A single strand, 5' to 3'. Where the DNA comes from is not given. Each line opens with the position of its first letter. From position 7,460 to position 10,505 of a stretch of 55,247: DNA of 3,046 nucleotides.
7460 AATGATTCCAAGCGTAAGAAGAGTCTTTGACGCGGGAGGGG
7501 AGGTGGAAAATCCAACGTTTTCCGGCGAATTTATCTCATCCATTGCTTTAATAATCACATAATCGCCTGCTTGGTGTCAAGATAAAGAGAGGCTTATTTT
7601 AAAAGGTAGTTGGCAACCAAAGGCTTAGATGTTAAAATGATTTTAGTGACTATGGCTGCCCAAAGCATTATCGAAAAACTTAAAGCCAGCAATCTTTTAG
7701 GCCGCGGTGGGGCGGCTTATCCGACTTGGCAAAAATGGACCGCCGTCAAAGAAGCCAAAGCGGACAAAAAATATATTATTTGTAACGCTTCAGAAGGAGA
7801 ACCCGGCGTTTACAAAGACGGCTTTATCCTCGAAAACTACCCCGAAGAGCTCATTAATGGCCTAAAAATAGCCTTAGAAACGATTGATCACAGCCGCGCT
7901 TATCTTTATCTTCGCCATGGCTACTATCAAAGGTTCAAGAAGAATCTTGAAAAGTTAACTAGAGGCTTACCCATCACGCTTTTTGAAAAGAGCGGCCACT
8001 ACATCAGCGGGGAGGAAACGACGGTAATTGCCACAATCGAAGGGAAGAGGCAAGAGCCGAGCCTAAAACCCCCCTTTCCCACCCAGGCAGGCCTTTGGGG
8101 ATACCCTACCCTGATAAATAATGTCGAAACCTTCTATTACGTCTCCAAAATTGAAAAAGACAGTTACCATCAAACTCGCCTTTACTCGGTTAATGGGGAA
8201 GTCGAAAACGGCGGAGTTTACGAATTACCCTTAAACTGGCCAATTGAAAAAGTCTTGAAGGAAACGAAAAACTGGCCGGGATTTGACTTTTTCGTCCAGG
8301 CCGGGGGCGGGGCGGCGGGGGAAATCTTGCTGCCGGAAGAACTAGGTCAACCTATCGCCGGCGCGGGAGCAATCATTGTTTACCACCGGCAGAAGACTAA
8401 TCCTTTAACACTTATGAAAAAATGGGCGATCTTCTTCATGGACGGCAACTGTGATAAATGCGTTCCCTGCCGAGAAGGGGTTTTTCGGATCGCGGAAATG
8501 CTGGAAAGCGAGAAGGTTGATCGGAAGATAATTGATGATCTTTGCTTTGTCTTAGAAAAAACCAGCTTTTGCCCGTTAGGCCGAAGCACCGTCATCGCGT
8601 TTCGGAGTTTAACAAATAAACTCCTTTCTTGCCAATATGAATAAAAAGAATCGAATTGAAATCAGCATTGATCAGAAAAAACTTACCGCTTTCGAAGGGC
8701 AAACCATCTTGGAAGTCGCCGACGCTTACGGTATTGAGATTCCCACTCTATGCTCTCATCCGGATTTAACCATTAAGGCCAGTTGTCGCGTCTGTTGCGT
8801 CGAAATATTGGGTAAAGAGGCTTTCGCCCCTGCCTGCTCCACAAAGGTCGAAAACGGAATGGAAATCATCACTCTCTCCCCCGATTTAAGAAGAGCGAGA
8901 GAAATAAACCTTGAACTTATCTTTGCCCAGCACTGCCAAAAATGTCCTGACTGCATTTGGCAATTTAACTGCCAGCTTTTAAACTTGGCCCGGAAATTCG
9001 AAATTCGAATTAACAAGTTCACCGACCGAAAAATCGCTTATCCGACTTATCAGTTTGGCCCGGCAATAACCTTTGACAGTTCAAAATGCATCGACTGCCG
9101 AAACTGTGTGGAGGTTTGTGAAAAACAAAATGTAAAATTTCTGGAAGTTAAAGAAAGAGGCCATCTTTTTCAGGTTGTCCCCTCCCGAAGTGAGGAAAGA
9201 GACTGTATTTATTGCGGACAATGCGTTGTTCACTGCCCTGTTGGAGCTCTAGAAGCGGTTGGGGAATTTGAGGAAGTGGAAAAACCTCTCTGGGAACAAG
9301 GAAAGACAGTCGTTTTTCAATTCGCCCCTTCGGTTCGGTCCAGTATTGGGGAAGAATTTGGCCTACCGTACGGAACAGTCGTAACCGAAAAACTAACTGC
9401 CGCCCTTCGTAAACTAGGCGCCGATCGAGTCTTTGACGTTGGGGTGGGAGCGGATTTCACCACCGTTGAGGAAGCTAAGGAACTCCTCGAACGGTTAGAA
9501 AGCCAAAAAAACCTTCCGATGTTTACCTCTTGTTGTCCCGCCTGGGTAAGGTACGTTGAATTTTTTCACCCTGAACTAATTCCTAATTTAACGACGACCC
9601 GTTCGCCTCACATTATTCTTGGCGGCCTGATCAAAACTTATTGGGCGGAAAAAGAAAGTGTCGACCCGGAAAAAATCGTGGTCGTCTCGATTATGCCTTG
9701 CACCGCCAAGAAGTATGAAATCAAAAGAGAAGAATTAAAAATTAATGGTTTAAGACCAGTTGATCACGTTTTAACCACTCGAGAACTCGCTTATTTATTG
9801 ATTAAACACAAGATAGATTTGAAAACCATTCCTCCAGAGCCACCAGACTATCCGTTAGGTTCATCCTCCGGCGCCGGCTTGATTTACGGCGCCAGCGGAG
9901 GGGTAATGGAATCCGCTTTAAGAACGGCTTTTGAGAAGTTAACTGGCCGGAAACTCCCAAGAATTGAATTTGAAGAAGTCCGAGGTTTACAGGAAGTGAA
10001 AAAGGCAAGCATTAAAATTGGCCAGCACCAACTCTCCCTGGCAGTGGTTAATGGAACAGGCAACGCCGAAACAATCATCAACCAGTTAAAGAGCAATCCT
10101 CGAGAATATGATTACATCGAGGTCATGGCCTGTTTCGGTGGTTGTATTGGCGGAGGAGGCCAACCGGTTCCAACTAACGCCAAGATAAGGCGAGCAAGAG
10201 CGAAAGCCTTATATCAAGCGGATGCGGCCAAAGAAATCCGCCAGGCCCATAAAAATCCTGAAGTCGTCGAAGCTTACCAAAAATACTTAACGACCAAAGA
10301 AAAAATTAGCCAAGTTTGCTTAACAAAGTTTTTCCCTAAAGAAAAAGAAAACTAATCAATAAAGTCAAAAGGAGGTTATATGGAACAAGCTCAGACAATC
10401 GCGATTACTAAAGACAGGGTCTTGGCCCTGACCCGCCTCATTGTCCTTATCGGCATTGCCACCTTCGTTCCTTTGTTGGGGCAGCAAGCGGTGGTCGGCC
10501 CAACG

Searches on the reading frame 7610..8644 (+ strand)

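Call 50: search_protein_families(library=pfam, proteins=[window:7610-8644:+], max_evalue=0.0001)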
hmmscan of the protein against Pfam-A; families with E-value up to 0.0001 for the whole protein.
window:7610-8644:+ (344 aa): 2 families
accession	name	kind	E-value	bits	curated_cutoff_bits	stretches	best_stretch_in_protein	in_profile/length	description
PF01512.22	Complex1_51K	-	2.1e-34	119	31.2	1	25-179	2-149/150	Nuo51 FMN-binding domain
PF10589.14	NADH_4Fe-4S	-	2.6e-11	43.7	23.5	1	268-336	2-76/85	NADH-ubiquinone oxidoreductase-F iron-sulfur binding region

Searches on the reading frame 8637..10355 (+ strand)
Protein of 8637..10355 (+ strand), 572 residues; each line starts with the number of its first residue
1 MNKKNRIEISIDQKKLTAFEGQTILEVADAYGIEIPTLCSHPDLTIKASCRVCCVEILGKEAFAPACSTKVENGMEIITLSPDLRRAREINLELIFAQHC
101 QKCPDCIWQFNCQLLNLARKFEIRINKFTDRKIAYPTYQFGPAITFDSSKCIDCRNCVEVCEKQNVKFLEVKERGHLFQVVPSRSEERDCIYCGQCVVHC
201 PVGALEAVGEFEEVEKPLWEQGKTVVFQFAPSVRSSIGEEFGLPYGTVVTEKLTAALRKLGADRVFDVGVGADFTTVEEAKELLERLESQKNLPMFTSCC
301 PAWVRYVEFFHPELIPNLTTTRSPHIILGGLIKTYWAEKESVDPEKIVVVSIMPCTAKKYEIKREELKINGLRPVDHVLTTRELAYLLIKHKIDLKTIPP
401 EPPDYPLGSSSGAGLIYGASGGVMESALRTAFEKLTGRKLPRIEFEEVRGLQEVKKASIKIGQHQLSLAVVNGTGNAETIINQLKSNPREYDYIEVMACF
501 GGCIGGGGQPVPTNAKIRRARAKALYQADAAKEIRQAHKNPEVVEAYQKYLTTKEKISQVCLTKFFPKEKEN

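Call 50: search_protein_families(library=pfam, proteins=[window:8637-10355:+], max_evalue=0.0001)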
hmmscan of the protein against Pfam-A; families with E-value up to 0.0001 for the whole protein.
window:8637-10355:+ (572 aa): 10 families
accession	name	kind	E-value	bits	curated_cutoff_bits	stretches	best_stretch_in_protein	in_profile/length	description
PF02906.19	Fe_hyd_lg_C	-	1.4e-90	303.7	22.1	1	223-507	1-245/245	Iron only hydrogenase large subunit, C-terminal domain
PF13510.11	Fer2_4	-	2e-16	60.3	22.8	1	5-79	2-79/82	2Fe-2S iron-sulfur cluster binding domain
PF00037.32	Fer4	-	1.6e-10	40.8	21.1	1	189-206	7-24/24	4Fe-4S binding domain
PF02256.22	Fe_hyd_SSU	-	4.2e-10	39.9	24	1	516-552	2-38/56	Iron hydrogenase small subunit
PF12838.12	Fer4_7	-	3e-09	37.6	27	1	150-204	1-52/52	4Fe-4S dicluster domain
PF14697.11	Fer4_21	-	6.7e-07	29.8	35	1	147-204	4-56/59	4Fe-4S dicluster domain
PF10588.14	NADH-G_4Fe-4S_3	-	2e-06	27.7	27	1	88-124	1-37/40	NADH-ubiquinone oxidoreductase-G iron-sulfur binding region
PF13187.11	Fer4_9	-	1.9e-05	25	27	1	150-204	1-51/52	4Fe-4S dicluster domain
PF13237.11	Fer4_10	-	3.7e-05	24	25.5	1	144-201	2-53/53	4Fe-4S dicluster domain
PF12837.12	Fer4_6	-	5.5e-05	23.4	25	0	144-162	2-20/24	4Fe-4S binding domain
